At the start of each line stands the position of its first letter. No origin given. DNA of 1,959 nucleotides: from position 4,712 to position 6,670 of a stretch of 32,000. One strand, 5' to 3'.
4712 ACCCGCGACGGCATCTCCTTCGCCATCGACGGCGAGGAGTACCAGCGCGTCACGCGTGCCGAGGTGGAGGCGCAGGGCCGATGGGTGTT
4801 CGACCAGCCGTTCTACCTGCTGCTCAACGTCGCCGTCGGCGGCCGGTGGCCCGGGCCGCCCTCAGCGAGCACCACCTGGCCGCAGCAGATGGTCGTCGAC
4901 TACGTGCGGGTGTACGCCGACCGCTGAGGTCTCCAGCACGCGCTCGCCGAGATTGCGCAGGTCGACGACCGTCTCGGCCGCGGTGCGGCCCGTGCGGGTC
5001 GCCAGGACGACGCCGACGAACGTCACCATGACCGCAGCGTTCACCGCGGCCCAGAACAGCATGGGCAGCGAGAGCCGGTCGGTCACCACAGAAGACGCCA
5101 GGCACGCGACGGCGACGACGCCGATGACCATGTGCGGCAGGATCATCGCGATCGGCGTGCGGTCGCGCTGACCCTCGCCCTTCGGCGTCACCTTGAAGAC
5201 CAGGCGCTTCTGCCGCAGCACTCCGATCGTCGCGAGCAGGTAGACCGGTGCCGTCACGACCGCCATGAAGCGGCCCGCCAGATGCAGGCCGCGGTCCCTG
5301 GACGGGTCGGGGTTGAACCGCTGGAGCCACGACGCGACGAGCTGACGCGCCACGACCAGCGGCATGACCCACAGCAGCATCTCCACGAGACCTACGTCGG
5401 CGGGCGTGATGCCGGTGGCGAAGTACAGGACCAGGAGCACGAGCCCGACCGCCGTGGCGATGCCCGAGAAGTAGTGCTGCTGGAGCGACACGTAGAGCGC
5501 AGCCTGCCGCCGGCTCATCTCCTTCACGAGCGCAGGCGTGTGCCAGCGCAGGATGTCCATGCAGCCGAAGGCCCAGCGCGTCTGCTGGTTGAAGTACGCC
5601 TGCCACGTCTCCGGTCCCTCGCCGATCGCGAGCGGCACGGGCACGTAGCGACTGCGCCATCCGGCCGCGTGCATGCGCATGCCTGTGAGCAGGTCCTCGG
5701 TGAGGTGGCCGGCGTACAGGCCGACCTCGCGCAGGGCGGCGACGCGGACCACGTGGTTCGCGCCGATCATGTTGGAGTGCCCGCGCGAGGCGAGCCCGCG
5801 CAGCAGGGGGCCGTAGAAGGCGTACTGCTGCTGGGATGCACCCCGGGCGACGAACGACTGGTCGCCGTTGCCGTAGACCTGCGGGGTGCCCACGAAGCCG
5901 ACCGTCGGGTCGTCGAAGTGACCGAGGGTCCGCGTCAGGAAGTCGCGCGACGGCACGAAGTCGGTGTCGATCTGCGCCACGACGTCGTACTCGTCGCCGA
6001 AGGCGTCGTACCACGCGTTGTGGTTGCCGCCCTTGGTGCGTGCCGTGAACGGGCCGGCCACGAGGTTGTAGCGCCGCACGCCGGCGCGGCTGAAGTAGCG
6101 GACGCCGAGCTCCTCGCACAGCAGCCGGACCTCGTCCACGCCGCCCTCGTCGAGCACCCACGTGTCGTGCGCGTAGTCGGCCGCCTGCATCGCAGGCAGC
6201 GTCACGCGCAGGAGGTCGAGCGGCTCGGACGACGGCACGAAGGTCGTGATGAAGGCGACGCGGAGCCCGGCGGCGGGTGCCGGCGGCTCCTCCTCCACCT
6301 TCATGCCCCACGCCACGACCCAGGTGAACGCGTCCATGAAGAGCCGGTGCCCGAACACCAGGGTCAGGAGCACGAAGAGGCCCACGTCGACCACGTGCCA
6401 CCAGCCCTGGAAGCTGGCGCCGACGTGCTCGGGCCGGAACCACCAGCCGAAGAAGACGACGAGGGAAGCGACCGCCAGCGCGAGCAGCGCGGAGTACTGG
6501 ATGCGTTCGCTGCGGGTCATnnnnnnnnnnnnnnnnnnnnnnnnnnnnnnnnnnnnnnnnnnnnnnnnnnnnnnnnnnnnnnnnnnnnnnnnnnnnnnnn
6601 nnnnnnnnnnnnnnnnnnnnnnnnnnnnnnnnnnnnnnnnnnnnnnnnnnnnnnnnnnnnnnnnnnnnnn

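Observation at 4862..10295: Translationally coupled GT2 / AT3-SGNH / GT2 operon: candidate synthase for an O-acylated beta-glucan with two divergent catalytic subunits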

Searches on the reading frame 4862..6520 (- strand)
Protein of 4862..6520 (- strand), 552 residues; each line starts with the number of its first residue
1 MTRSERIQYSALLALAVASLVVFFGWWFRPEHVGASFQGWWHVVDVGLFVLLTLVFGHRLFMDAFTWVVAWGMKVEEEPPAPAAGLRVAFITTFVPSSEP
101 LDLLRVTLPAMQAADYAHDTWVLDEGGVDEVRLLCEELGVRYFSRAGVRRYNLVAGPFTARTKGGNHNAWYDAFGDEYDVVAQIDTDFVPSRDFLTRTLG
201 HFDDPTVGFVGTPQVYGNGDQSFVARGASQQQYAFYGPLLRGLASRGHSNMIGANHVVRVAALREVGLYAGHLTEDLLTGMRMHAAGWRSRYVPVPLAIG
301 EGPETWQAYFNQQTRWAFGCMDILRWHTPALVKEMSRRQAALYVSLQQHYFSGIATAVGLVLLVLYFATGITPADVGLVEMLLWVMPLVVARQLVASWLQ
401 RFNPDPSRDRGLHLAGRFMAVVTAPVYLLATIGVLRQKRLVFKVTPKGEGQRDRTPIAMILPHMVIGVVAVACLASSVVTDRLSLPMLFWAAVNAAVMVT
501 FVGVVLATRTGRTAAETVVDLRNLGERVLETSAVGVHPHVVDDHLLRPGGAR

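Call 6: search_protein_families(library=pfam, proteins=[window:4862-6520:-], max_evalue=0.01)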
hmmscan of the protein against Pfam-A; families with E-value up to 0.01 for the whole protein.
window:4862-6520:- (552 aa): 5 families
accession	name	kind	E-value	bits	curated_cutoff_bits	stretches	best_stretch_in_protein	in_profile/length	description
PF13632.12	Glyco_trans_2_3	-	5.8e-23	82.2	27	1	181-388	2-190/198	Glycosyl transferase family group 2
PF13641.12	Glyco_tranf_2_3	-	8.1e-17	62.4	27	1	92-319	4-230/230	Glycosyltransferase like family 2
PF13506.12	Glyco_transf_21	-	7.8e-14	52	21.7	1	177-317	30-173/174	Glycosyl transferase family 21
PF03552.20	Cellulose_synt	-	2.9e-08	33.2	24.7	1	264-340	413-491/722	Cellulose synthase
PF00535.33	Glycos_transf_2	-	0.0023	18.3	23.3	1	173-266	77-167/168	Glycosyl transferase family 2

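Call 7: search_protein_families(library=ncbifam, proteins=[window:4862-6520:-], max_evalue=0.01)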
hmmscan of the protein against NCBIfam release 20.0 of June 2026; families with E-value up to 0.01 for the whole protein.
window:4862-6520:- (552 aa): 11 families
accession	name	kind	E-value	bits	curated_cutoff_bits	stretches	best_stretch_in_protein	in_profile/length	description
TIGR03030.1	CelA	equivalog_domain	2.5e-41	141.5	699.1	1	8-506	54-564/714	UDP-forming cellulose synthase catalytic subunit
NF008558.0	PRK11498.1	equivalog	2.7e-30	105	992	1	88-400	272-581/872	UDP-forming cellulose synthase catalytic subunit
TIGR03965.1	mycofact_glyco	equivalog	3.8e-15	55.7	280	1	87-345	72-324/467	mycofactocin biosynthesis glycosyltransferase MftF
TIGR03937.1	PgaC_IcaA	equivalog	8.3e-09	34.9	422.3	1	179-387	127-340/407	poly-beta-1,6-N-acetyl-D-glucosamine synthase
TIGR03472.1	HpnI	equivalog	2.7e-07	29.8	310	1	177-325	126-277/373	bacteriohopanetetrol glucosamine biosynthesis glycosyltransferase HpnI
NF053846.1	glyco_with_XrtP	equivalog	1.8e-06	26.9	520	1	255-367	228-343/440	XrtP-associated glycosyltransferase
TIGR04242.1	nodulat_NodC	equivalog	4.4e-05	22.6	550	1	274-320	238-284/395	chitooligosaccharide synthase NodC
NF003962.0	PRK05454.2-5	equivalog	9.5e-05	21.1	328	1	162-320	216-387/641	glucans biosynthesis glucosyltransferase MdoH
NF003956.0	PRK05454.1-3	equivalog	0.00027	19.2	864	1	161-265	214-320/718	glucans biosynthesis glucosyltransferase MdoH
NF041865.1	EpsU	equivalog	0.00035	19.7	700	1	260-350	205-295/394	exopolysaccharide biosynthesis GT2 family glycosyltransferase EpsU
NF003636.0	PRK05270.3-1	equivalog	0.0021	16.6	1223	1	297-360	238-301/560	UDP-glucose--hexose-1-phosphate uridylyltransferase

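Call 13: search_solved_structures(query=window:4862-6520:-, max_evalue=0.001)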
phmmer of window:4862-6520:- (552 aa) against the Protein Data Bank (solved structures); distinct sequences matched with E-value up to 0.001: 14.
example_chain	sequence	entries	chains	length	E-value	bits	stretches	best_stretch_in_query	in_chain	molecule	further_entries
5ej1_A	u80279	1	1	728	1e-31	113.2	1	78-515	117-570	Putative cellulose synthase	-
4hg6_A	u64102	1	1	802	1.2e-31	113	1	78-515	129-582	Cellulose Synthase Subunit A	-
4p00_A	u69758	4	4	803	1.2e-31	113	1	78-515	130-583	Cellulose Synthase A subunit | Cellulose Synthase subunit A | Putative cellulose synthase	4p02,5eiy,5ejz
9fmv_A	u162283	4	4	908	2.6e-25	92.1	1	9-400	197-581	Cellulose synthase catalytic subunit [UDP-forming]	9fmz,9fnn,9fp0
7lby_A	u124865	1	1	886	2.7e-25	92.1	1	9-400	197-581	Cellulose synthase catalytic subunit [UDP-forming]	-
9b8v_E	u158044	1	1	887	2.7e-25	92.1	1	9-400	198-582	Cellulose synthase catalytic subunit [UDP-forming]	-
7d5k_A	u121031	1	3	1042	8.8e-08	34.3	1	264-330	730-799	Cellulose synthase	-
8vht_A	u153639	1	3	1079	1e-07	34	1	264-325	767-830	Cellulose synthase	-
8vhz_A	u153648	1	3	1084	1.3e-07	33.7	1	263-329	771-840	Cellulose synthase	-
8dqk_A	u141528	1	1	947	3.6e-07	32.2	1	259-447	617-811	Cellulose synthase-like CslF6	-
7ck3_A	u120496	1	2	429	5e-07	31.8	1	265-319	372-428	Cellulose synthase A catalytic subunit 3 [UDP-forming],Cellulose synthase A catalytic subu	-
8vi0_A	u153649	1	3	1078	7.5e-07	31.2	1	263-324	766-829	Cellulose synthase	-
6wlb_A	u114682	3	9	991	9.5e-07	30.8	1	252-324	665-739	Cellulose synthase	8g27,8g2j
7ck1_A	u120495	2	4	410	0.00041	22.1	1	265-294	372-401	Cellulose synthase A catalytic subunit 3 [UDP-forming],Cellulose synthase A catalytic subu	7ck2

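Call 15: find_homologous_proteins(query=window:4862-6520:-)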
Query window:4862-6520:- (552 aa): 345 proteins with E <= 0.001 among 8000 candidates; the best 120 are listed.
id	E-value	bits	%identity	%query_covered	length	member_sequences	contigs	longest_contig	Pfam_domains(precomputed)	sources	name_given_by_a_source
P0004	0.0e+0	1222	97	100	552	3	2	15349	PF13632.13,PF13506.14,PF13641.13,PF03552.21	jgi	jgi:cellulose synthase/poly-beta-1,6-N-acetylglucosamine synthase-like glycosyltransferase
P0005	0.0e+0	1133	89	100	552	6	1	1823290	PF13632.13,PF13506.14,PF13641.13,PF03552.21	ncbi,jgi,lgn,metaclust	metaclust:\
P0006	0.0e+0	1093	86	100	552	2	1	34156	PF13632.13,PF13506.14,PF13641.13,PF03552.21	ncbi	ncbi:MAG: cellulose synthase catalytic subunit [Candidatus Nanopelagicales bacterium]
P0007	0.0e+0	1079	84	100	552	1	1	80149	PF13632.13,PF13506.14,PF13641.13,PF03552.21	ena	-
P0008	0.0e+0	1068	83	100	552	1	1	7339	PF13632.13,PF13506.14,PF13641.13,PF03552.21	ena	-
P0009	1.7e-279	946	73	100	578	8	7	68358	PF13632.13,PF13506.14,PF13641.13,PF03552.21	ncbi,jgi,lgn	-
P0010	2.1e-272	923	73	100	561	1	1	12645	PF13632.13,PF13506.14,PF13641.13,PF03552.21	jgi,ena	-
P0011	1.8e-268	910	72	99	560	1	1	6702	PF13632.13,PF13506.14,PF13641.13,PF03552.21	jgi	jgi:cellulose synthase/poly-beta-1,6-N-acetylglucosamine synthase-like glycosyltransferase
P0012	8.3e-268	908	70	100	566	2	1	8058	PF13632.13,PF13506.14,PF13641.13,PF03552.21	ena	-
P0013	2.9e-267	906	72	99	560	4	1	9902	PF13632.13,PF13506.14,PF13641.13,PF03552.21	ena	-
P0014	8.2e-267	904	72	100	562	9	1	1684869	PF13632.13,PF13506.14,PF13641.13,PF03552.21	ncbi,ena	-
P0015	1.3e-249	847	68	100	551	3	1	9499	PF13632.13,PF13506.14,PF13641.13,PF03552.21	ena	-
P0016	3.7e-245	833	68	99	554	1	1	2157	PF13632.13,PF13506.14,PF13641.13,PF03552.21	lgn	-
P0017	3.0e-237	807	65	99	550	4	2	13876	PF13632.13,PF13506.14,PF13641.13,PF03552.21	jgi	jgi:cellulose synthase (UDP-forming)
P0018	1.7e-227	774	77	80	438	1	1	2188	PF13632.13,PF13506.14,PF13641.13,PF03552.21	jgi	jgi:cellulose synthase/poly-beta-1,6-N-acetylglucosamine synthase-like glycosyltransferase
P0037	5.0e-194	664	58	92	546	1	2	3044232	PF13632.13,PF13506.14,PF13641.13,PF03552.21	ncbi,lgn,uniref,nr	ncbi:glycosyltransferase family 2 protein [Galbitalea soli]|uniref:Glycosyltransferase n=1 Tax=Galbi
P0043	9.2e-185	633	54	95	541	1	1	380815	PF13632.13,PF13506.14,PF13641.13,PF03552.21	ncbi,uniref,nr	ncbi:glycosyltransferase family 2 protein [Aeromicrobium wangtongii]|uniref:glycosyltransferase fami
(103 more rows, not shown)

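Call 17: find_encoding_contigs(protein=P0014, flank=9000, max_places=2)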
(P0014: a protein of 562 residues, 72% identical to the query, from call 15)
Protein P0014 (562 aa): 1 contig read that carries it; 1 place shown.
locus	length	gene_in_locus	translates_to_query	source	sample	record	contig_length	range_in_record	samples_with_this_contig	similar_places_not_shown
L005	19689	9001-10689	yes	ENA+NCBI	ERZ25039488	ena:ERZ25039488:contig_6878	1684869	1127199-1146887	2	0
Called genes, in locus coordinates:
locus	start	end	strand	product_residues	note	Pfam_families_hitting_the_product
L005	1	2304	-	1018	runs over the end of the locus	PF00005:ABC_tran (faint), PF02463:SMC_N (faint), PF03193:RsgA_GTPase (faint), PF13191:AAA_16 (faint), PF13304:AAA_21 (faint), PF13555:AAA_29 (faint), PF17760:UvrA_inter, PF17755:UvrA_DNA-bind, +1 more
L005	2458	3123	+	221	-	PF11716:MDMPI_N, PF12867:DinB_2 (weak)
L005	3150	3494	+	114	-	PF05899:Cupin_3 (weak)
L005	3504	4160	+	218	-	PF00753:Lactamase_B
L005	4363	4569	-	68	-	PF07311:Dodecin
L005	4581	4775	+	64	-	-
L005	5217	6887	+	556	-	PF13506:Glyco_transf_21, PF00535:Glycos_transf_2, PF13641:Glyco_tranf_2_3, PF13632:Glyco_trans_2_3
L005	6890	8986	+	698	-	PF01757:Acyl_transf_3, PF19040:SGNH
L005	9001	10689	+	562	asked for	PF13641:Glyco_tranf_2_3, PF13506:Glyco_transf_21, PF13632:Glyco_trans_2_3, PF03552:Cellulose_synt (weak)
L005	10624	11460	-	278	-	PF03935:SKN1_KRE6_Sbg1 (faint), PF00722:Glyco_hydro_16, PF26113:GH16_XgeA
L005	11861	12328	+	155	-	-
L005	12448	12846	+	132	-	PF00903:Glyoxalase, PF13669:Glyoxalase_4 (weak)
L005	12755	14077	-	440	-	-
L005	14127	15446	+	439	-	PF25872:HTH_77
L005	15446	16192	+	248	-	PF00027:cNMP_binding, PF13545:HTH_Crp_2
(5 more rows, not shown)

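Call 18: find_encoding_contigs(protein=P0037, flank=9000, max_places=2)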
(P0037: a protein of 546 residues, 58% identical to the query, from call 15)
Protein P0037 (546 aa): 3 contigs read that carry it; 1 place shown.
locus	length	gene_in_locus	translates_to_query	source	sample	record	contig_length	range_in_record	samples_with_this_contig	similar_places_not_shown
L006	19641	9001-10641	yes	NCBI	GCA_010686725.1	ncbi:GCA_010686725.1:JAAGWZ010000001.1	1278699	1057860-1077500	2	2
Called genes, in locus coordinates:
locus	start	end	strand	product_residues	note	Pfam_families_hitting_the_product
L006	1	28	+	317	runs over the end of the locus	PF00005:ABC_tran, PF13304:AAA_21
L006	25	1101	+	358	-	PF12679:ABC2_membrane_2 (weak)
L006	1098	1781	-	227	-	PF01503:PRA-PH (weak), PF03819:MazG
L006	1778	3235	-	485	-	PF06609:TRI12, PF07690:MFS_1, PF00083:Sugar_tr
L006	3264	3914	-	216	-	PF00702:Hydrolase, PF12710:HAD (weak), PF13419:HAD_2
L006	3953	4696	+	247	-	PF02517:Rce1-like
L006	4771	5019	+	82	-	-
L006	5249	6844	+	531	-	PF13506:Glyco_transf_21, PF00535:Glycos_transf_2, PF13641:Glyco_tranf_2_3, PF13632:Glyco_trans_2_3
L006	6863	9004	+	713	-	PF01757:Acyl_transf_3, PF19040:SGNH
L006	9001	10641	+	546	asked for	PF13641:Glyco_tranf_2_3, PF13506:Glyco_transf_21, PF13632:Glyco_trans_2_3, PF03552:Cellulose_synt (weak)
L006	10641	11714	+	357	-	PF02156:Glyco_hydro_26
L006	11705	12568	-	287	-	PF00722:Glyco_hydro_16, PF26113:GH16_XgeA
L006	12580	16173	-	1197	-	PF17757:UvrB_inter, PF02559:CarD_TRCF_RID, PF00270:DEAD, PF04851:ResIII (weak), PF00271:Helicase_C, PF03461:TRCF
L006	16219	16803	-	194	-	PF01195:Pept_tRNA_hydro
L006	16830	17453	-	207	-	PF01386:Ribosomal_L25p, PF14693:Ribosomal_TL5_C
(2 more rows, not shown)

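Call 19: find_encoding_contigs(protein=P0043, flank=9000, max_places=2)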
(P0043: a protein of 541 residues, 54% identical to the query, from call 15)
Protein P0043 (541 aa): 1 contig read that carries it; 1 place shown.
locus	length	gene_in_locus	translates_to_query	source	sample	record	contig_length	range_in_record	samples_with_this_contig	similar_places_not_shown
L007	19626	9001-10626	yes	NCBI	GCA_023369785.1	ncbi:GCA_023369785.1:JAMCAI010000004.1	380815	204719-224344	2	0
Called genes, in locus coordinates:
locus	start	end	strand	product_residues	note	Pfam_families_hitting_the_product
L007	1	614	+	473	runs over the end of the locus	PF00206:Lyase_1, PF10397:ADSL_C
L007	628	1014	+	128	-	-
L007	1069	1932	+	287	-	PF01259:SAICAR_synt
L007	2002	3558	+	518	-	PF00501:AMP-binding, PF13193:AMP-binding_C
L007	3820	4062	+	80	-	PF02700:PurS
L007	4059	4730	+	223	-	PF07685:GATase_3, PF13507:GATase_5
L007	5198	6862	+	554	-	PF13506:Glyco_transf_21, PF00535:Glycos_transf_2, PF13641:Glyco_tranf_2_3, PF13632:Glyco_trans_2_3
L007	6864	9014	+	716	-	PF01757:Acyl_transf_3, PF19040:SGNH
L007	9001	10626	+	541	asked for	PF13641:Glyco_tranf_2_3, PF13506:Glyco_transf_21 (weak), PF13632:Glyco_trans_2_3, PF03552:Cellulose_synt (weak)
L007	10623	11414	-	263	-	PF03935:SKN1_KRE6_Sbg1 (faint), PF00722:Glyco_hydro_16, PF26113:GH16_XgeA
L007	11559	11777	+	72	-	PF26606:SCO4848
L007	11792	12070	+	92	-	PF14542:Acetyltransf_CG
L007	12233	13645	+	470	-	PF00270:DEAD, PF04851:ResIII (faint), PF00271:Helicase_C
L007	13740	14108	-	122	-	-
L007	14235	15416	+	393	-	PF01566:Nramp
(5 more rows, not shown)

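Call 30: find_related_loci(query=window:4862-6520:-, collection=genome_contigs, flank=8000)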
Query window:4862-6520:- (552 aa) in genome_contigs; peptide patterns used: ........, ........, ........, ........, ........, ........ (x = any residue, [..] = any of these).
48 stretches matched a pattern; 22 encode a relative of the query (tblastn E <= 1e-3); 22 distinct loci.
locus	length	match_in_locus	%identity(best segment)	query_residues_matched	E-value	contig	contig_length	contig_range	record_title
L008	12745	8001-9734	73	1-552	0e+0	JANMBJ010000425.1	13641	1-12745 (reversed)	MAG: Candidatus Nanopelagicales bacterium isolate OTE_1_metabat_352 OTE_1_k141_2943999, whole genome shotgun sequence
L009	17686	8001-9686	71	1-552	0e+0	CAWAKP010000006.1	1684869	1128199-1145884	MAG: uncultured Actinomycetota bacterium isolate MFD02134.bin.1.261 genome assembly, contig: contig_6878, whole genome s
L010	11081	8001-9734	73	1-552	0e+0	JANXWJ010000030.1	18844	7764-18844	MAG: Candidatus Nanopelagicales bacterium isolate GL140_1_metabat_73 GL140_1_k141_822231, whole genome shotgun sequence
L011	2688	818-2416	59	1-530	0e+0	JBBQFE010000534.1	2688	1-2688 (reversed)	MAG: Mycobacteriales bacterium isolate Co_metawrap_1048 Cmw_1048_k141_29493269_length_2688_cov_8.5540, whole genome shot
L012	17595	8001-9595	58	1-537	2e-175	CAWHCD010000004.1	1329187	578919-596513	MAG: uncultured Actinomycetes bacterium isolate MFD09671.bin.1.150 genome assembly, contig: contig_41887, whole genome s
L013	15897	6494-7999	50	1-507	1e-169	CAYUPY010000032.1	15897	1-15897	MAG TPA_asm: uncultured Candidatus Saccharibacteria bacterium isolate SRP141376_co5_423 genome assembly, contig: NODE_89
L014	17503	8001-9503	50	1-498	2e-168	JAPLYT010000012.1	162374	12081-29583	MAG: Candidatus Saccharibacteria bacterium isolate LacPavin_0818_WC45_MAG_44_10 LacPavin_0818_WC45_scaffold_267281, whol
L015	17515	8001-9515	48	1-506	6e-168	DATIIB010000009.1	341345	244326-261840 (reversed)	MAG TPA_asm: Candidatus Saccharimonadales bacterium isolate SMAG_U15653 k141_561998, whole genome shotgun sequence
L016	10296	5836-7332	51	1-498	5e-168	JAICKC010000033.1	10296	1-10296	MAG: Candidatus Saccharibacteria bacterium isolate GZL_HY_2_bin.34 k141_3491232_length_10296_cov_10.9784, whole genome s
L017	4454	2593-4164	48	1-527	5e-169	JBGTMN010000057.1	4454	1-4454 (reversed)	MAG: Candidatus Saccharimonadales bacterium isolate JTS-RE364 k141_5102427, whole genome shotgun sequence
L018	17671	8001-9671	49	1-552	4e-160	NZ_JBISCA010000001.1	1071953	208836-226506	Modestobacter sp. SSW1-42 contig1, whole genome shotgun sequence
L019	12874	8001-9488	50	1-498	1e-159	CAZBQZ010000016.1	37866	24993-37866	MAG TPA_asm: uncultured Candidatus Saccharibacteria bacterium isolate SRP200132_co1_38 genome assembly, contig: NODE_183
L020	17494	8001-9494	49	1-495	6e-154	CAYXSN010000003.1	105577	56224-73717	MAG TPA_asm: uncultured Candidatus Saccharimonadales bacterium isolate SRP133034_co1_262 genome assembly, contig: NODE_6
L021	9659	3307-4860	46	1-519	2e-150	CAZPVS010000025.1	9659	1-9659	MAG TPA_asm: uncultured Candidatus Saccharibacteria bacterium isolate SRP329715_co1_113 genome assembly, contig: NODE_10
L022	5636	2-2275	53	87-500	4e-139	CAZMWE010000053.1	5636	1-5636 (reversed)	MAG TPA_asm: uncultured Candidatus Saccharibacteria bacterium isolate binchicken_co54_327 genome assembly, contig: NODE_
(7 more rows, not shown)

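Call 62: predict_structure(alignment_id=A1)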
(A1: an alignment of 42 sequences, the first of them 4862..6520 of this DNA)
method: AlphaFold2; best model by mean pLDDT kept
length: 552 residues; sequences in the alignment: 42
mean_pLDDT: 89.5   pTM: 0.88
mean pLDDT of the five models: 89.5, 89.5, 87.9, 82.7, 81.5
residues with pLDDT >= 90: 443; 70-90: 63; 50-70: 5; < 50: 41
segments of 3 or more residues with pLDDT < 50: 512-552
pLDDT, mean of each block of 10 residues (from residue 1): 97 98 97 95 97 96 97 91 96 89 96 98 95 98 94 85 89 97 96 97 97 94 95 96 95 92 94 90 97 96 92 93 95 96 95 96 97 92 95 97 93 95 96 88 70 82 97 97 91 97 88 43 38 33 34 34
secondary structure, 60 per line:
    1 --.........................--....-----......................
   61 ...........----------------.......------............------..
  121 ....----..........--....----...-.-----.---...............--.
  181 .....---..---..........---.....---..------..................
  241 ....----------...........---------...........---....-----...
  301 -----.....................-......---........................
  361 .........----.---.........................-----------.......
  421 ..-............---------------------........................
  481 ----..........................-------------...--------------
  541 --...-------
elements in order: H3-27 H39-71 E88-94 H101-112 E119-124 H129-138 E141-144 H163-177 E180-185 H194-203 E207-211 H223-244 E255-259 H260-265 H275-285 E289-292 E298-300 H306-326 H328-333 H337-369 H378-402 H414-422 H424-435 H457-480 H485-510

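Call 66: fold_search(model_id=the predicted structure, library=pdb)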
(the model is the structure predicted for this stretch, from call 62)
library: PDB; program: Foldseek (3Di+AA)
matches with E <= 10: 880; with E <= 0.001: 264
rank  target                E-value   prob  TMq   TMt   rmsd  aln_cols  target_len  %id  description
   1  4p00_A                6.5e-25  1.00  0.72  0.56   4.7       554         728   24  Bacterial Cellulose Synthase in complex with cyclic-di-GMP and UDP (released 2014-04-09)
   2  9b8v_E                4.7e-24  1.00  0.73  0.49   4.3       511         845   21  AlphaFold2 informed cryo-EM model of the E. coli cellulose synthase BcsAG3B6 complex (released 2025-02-19)
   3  5ej1_A                5.6e-23  1.00  0.71  0.55   5.1       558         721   24  Pre-translocation state of bacterial cellulose synthase (released 2016-03-30)
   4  9fnn_A                3.1e-22  1.00  0.71  0.51   4.3       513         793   21  Cryo-EM structure of the c-di-GMP-saturated 'crown'less Bcs macrocomplex for cellulose secretion in E. coli (released 2024-10-16)
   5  4hg6_A                6.9e-22  1.00  0.72  0.55   4.7       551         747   24  Structure of a cellulose synthase - cellulose translocation intermediate (released 2012-12-19)
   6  9fmz_A                8.6e-21  1.00  0.67  0.47   5.0       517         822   21  Cryo-EM structure of the c-di-GMP-bound synthase:pEtN transferase complex (BcsA-Bct-G3) from the E. coli cellulose sec (released 2024-10-16)
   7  9fmv_A                1.1e-20  1.00  0.66  0.48   5.5       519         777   21  Cryo-EM structure of the c-di-GMP-free synthase:pEtN transferase complex (BcsA-Bct-G3) from the E. coli cellulose secr (released 2024-10-16)
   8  9fp0_A                5.6e-20  1.00  0.66  0.48   4.3       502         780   20  Cryo-EM structure of the 'crown'less Bcs macrocomplex for E. coli cellulose secretion in non-saturating c-di-GMP (loca (released 2024-10-16)
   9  8vi0_A                5.5e-14  1.00  0.67  0.52   7.3       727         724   14  Cryo EM structure of a soybean CesA6 homotrimer (released 2025-01-15)
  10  8vi0_B                5.5e-14  1.00  0.66  0.51   7.2       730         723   15  Cryo EM structure of a soybean CesA6 homotrimer (released 2025-01-15)
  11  8vht_A                3.4e-13  1.00  0.63  0.52   8.0       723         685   14  Cryo EM structure of a soybean CesA3 homotrimer (released 2025-01-15)
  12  8smn_A                5.4e-13  1.00  0.52  0.55  10.0       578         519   15  Xenopus laevis hyaluronan synthase 1, nascent HA polymer bound state (released 2024-05-01)
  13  8g2j_D                7.6e-13  1.00  0.66  0.52  10.3       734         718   15  Hybrid aspen cellulose synthase-8 bound to UDP-glucose (released 2023-03-01)
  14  9yq5_A                1.8e-12  1.00  0.54  0.59   6.9       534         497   12  Chlorella virus hyaluronan synthase bound to an inserted UDP-GlcA (released 2025-12-10)
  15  8smp_A                1.9e-12  1.00  0.54  0.57   9.2       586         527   14  Xenopus laevis hyaluronan synthase 1, UDP-bound, gating loop inserted state (released 2024-05-01)
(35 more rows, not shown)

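Call 74: find_related_loci(query=A1, collection=metagenome_contigs, flank=7000)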
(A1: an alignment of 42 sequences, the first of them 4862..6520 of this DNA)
Query A1 (552 aa) in metagenome_contigs; peptide patterns used: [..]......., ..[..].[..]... (x = any residue, [..] = any of these).
544 stretches matched a pattern; 382 encode a relative of the query (tblastn E <= 1e-3); the best 80 are kept; 80 distinct loci.
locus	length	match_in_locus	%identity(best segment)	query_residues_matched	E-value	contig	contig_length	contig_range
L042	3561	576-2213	89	1-546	0e+0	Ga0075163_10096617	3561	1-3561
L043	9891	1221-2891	73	1-550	0e+0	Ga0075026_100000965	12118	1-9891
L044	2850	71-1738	73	1-548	0e+0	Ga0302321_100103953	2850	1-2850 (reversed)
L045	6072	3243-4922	71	1-552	0e+0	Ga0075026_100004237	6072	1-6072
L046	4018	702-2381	71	1-552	0e+0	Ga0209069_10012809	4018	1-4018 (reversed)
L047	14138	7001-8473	55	1-490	1e-174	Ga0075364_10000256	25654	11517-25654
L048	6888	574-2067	51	5-500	1e-173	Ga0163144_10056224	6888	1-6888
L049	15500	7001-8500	50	1-498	3e-170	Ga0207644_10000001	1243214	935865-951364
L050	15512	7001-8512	50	1-507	4e-170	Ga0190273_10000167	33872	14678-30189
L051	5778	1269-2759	52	5-503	7e-171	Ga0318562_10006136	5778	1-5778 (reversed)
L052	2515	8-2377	52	1-498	8e-180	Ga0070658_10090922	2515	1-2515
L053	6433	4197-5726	51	1-507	7e-169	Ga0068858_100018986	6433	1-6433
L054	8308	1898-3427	51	1-507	1e-167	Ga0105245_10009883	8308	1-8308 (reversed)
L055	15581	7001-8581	49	11-533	2e-165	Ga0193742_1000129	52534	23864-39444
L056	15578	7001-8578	48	1-532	3e-162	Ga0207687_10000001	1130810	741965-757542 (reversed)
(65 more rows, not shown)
